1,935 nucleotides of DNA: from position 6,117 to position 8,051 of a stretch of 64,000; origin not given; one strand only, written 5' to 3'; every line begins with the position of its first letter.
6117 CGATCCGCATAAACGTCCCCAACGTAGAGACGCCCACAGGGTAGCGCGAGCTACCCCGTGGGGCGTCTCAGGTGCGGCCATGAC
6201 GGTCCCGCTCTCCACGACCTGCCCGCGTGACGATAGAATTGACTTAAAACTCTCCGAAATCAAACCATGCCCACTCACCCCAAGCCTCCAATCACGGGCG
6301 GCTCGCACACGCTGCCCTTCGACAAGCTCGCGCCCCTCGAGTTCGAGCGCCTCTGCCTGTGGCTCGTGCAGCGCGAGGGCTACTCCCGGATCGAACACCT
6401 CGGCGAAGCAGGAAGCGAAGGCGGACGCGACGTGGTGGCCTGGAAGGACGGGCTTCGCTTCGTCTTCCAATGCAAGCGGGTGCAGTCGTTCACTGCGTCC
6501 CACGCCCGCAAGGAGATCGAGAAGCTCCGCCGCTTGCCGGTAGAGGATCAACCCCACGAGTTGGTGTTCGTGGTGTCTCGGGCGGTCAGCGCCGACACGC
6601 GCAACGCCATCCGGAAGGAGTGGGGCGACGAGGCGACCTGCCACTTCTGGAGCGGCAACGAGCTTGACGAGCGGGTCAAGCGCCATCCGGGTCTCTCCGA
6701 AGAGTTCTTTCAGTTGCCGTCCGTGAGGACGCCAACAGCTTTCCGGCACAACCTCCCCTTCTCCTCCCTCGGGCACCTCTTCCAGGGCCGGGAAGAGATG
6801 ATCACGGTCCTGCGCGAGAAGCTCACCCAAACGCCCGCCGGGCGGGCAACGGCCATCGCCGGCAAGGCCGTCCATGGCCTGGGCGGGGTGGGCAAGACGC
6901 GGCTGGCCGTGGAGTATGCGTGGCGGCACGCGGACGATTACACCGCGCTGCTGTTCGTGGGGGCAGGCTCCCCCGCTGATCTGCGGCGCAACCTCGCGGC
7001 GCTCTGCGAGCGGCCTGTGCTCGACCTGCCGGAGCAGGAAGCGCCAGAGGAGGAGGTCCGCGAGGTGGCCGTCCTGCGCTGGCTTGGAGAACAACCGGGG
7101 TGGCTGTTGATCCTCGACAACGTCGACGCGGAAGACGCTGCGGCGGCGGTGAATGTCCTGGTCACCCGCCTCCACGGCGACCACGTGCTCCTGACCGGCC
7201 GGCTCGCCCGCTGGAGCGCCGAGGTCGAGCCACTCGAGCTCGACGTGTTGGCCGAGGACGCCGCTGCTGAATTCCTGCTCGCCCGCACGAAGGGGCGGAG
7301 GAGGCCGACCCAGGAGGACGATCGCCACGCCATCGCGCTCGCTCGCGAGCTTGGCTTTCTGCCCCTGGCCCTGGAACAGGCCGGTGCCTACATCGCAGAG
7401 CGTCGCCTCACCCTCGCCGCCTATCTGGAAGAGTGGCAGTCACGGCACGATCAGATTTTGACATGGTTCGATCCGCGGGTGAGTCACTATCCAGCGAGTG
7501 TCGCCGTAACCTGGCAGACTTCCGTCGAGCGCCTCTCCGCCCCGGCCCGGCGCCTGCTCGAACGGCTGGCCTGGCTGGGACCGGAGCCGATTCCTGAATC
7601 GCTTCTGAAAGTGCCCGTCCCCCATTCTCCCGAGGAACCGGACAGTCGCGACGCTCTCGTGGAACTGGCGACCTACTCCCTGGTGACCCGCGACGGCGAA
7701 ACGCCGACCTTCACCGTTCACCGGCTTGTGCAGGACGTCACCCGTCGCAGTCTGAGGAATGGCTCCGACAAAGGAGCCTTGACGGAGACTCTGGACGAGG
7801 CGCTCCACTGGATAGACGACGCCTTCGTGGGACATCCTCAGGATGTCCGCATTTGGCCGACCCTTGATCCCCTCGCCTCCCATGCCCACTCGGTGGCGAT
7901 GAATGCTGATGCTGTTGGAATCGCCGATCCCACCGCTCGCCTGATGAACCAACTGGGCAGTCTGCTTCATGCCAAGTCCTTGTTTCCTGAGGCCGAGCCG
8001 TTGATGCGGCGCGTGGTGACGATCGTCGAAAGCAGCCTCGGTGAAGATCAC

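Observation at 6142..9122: Mrr-nuclease/NB-ARC/TPR STAND NTPase inserted in the hydrogenase maturation locus and bracketed by identical REP-like hairpins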

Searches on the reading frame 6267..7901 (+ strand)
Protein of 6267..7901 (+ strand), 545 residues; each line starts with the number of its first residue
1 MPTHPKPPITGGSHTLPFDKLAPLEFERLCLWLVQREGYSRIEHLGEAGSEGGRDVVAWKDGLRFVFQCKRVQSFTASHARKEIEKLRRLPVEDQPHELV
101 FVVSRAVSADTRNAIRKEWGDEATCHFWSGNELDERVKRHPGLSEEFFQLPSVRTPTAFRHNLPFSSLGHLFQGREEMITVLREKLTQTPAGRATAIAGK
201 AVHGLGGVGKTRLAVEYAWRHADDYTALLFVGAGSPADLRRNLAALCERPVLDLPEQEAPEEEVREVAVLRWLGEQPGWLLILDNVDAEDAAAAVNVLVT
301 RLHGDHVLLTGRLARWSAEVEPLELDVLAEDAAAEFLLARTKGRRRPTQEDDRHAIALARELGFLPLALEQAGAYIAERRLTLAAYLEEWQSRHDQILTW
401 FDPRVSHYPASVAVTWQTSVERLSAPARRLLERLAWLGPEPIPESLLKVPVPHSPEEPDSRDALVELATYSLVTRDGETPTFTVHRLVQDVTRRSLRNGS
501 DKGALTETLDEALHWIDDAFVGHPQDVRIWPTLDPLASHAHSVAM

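Call 29: search_solved_structures(query=A1, max_evalue=1, show_alignments=2)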
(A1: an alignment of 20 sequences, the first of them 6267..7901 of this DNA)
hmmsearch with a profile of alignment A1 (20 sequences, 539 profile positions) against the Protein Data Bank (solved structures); distinct sequences matched with E-value up to 1: 14.
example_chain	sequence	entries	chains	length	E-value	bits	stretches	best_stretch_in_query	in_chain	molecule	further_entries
8k60_I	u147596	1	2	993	3.4e-15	58.8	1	128-431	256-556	Regulatory protein AfsR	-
8jke_I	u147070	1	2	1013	3.2e-14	55.5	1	128-431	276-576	Regulatory protein AfsR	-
9h2l_A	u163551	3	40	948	1.1e-08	37.3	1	197-373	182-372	NB-ARC domain-containing protein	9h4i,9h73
6s2p_N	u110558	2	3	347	9.3e-08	34.2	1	198-393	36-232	NRC1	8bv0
8zf0_A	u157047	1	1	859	1.1e-05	27.4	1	198-375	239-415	RPW8 domain-containing protein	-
7jlv_A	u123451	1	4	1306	2.1e-05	26.4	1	196-374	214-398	Disease resistance protein Roq1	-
7jlu_A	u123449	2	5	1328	2.2e-05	26.4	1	196-374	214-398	Disease resistance protein Roq1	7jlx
8zw9_A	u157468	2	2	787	0.0039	19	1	271-448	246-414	Disease resistance protein ADR1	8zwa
6mfv_A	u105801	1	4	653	0.037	15.7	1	197-353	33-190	tetratricopeptide repeat sensor PH0952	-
7puj_A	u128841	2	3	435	0.042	15.5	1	346-418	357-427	Beta-N-acetylhexosaminidase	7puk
7xc2_C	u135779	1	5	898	0.15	13.8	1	170-308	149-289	CNL9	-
7xe0_A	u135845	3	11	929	0.16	13.7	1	170-308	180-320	Sr35 | CNL9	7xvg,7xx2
9fyc_A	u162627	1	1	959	0.32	12.7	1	194-292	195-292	CC-NBS-LRR resistance protein MLA13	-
5zme_A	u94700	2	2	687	0.52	11.9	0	197-241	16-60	ATPase ARSA1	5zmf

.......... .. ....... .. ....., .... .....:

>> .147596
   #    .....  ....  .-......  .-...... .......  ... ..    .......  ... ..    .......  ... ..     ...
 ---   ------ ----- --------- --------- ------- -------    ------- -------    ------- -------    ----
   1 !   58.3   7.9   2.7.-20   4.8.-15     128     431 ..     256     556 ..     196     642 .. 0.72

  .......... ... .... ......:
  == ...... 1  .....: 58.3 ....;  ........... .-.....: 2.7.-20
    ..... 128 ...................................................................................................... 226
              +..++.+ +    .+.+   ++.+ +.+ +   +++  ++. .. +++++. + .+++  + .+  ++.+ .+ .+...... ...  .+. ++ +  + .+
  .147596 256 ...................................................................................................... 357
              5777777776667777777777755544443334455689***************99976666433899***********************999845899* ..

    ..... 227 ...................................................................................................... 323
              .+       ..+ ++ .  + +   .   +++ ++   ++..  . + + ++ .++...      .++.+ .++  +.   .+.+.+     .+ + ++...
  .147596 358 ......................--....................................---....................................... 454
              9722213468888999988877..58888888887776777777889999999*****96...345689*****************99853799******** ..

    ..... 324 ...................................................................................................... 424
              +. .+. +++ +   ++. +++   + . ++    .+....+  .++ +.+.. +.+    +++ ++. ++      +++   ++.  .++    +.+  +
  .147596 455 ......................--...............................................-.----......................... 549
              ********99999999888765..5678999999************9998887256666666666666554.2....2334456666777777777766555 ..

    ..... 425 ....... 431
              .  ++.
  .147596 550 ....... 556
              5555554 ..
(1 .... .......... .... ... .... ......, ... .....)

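Call 39: predict_structure(alignment_id=A1)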
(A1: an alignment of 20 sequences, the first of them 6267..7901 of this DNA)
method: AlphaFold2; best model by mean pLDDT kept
length: 545 residues; sequences in the alignment: 20
mean_pLDDT: 79.4   pTM: 0.57
mean pLDDT of the five models: 79.4, 77.8, 77.1, 75.5, 73.3
residues with pLDDT >= 90: 128; 70-90: 303; 50-70: 70; < 50: 44
segments of 3 or more residues with pLDDT < 50: 1-11, 47-51, 153-156, 202-206, 525-532, 534-536, 538-545
pLDDT, mean of each block of 10 residues (from residue 1): 36 73 84 90 60 78 91 87 88 90 90 92 90 86 79 56 77 76 81 68 55 87 90 90 89 89 93 88 89 88 84 74 78 87 91 94 84 91 94 81 62 86 89 77 75 66 89 77 79 77 76 69 47 48 45
secondary structure, 60 per line:
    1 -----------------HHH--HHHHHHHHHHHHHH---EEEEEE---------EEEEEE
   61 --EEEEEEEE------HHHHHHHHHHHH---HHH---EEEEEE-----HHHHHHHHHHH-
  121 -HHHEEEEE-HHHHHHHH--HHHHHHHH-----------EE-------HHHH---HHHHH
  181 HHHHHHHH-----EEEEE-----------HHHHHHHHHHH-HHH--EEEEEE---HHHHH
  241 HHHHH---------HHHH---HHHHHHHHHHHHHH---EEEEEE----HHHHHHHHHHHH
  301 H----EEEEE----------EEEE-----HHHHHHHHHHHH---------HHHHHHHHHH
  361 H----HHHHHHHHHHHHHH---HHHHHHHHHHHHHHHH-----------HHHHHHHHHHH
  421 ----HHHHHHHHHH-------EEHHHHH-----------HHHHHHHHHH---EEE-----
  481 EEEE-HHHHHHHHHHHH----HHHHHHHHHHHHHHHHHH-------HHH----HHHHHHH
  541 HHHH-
elements in order: H23-36 E40-45 E55-60 E63-70 H77-88 E98-103 H109-119 E125-129 H131-138 H141-148 H169-172 H176-188 E194-198 H210-220 E227-232 H236-245 H255-258 H262-275 E279-284 H289-301 E306-310 E321-324 H330-341 H351-361 H366-379 H383-398 H410-420 H425-434 H444-448 H460-469 E473-475 E481-484 H486-497 H502-519 H534-544

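Call 41: fold_search(model_id=the predicted structure, library=pdb)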
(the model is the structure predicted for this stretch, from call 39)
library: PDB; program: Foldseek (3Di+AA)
matches with E <= 10: 1238; with E <= 0.001: 169
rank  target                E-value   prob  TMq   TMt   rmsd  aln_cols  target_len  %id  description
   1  4m9s_B                3.0e-14  1.00  0.33  0.35  20.0       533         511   16  crystal structure of CED-4 bound CED-3 fragment (released 2013-10-23)
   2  8jo0_A                2.7e-13  1.00  0.33  0.43  17.9       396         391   19  The Cryo-EM structure of a heptameric CED-4/CED-3 catalytic complex (released 2023-06-28)
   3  4m9s_A                2.8e-13  1.00  0.32  0.34  18.5       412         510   17  crystal structure of CED-4 bound CED-3 fragment (released 2013-10-23)
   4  8jns_D                7.0e-13  1.00  0.32  0.41  18.0       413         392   17  cryo-EM structure of a CED-4 hexamer (released 2023-06-28)
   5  8xuq_A                9.6e-13  1.00  0.47  0.31  25.7       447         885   16  Cryo-EM structure of tomato NRC2 tetramer (released 2024-05-22)
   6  3sfz                  1.1e-12  1.00  0.49  0.26   5.4       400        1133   20  Crystal structure of full-length murine Apaf-1 (released 2011-08-24)
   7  8rfh_A                1.2e-12  1.00  0.46  0.36   5.3       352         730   18  CryoEM structure of the plant helper NLR NRC2 in its resting state (released 2024-01-10)
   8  8bv0_A                1.5e-12  1.00  0.47  0.70   5.0       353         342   18  Binary complex between the NB-ARC domain from the Tomato immune receptor NRC1 and the SPRY domain-containing effector  (released 2022-12-21)
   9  2a5y_B                1.7e-12  1.00  0.31  0.33  17.9       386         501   18  Structure of a CED-4/CED-9 complex (released 2005-10-11)
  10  3lqq_A                2.3e-12  1.00  0.31  0.33  17.9       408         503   18  Structure of the CED-4 Apoptosome (released 2010-04-28)
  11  8xuo_A                3.5e-12  1.00  0.46  0.34   5.4       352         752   20  Cryo-EM structure of tomato NRC2 dimer (released 2024-05-22)
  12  3shf                  1.0e-11  1.00  0.48  0.25   5.9       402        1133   20  Crystal structure of the R265S mutant of full-length murine Apaf-1 (released 2011-08-24)
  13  8jol_B                1.1e-11  1.00  0.31  0.34  19.3       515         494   15  cryo-EM structure of the CED-4/CED-3 holoenzyme (released 2023-06-28)
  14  3lqq_B                1.1e-11  1.00  0.31  0.33  20.5       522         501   14  Structure of the CED-4 Apoptosome (released 2010-04-28)
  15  9ria_A                1.3e-11  1.00  0.34  0.23  24.1       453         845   16  Cryo-EM structure of tomato NRC3-AVRcap1b complex (released 2025-07-23)
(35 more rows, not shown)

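Call 82: find_related_loci(query=A1, collection=viral_contigs, flank=6000)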
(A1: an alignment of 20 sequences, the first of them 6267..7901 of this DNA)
Query A1 (545 aa) in viral_contigs; peptide patterns used: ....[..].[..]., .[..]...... (x = any residue, [..] = any of these).
217 stretches matched a pattern; 5 encode a relative of the query (tblastn E <= 1e-3); 5 distinct loci.
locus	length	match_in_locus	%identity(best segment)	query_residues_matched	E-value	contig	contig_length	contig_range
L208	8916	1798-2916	33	136-540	1e-40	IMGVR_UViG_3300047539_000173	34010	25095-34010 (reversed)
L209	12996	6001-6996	30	169-494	5e-36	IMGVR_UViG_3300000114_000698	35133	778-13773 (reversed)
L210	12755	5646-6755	30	162-544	4e-36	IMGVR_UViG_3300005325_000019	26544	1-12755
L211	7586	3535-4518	28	201-496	9e-31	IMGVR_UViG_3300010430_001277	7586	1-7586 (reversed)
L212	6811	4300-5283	28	201-496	9e-31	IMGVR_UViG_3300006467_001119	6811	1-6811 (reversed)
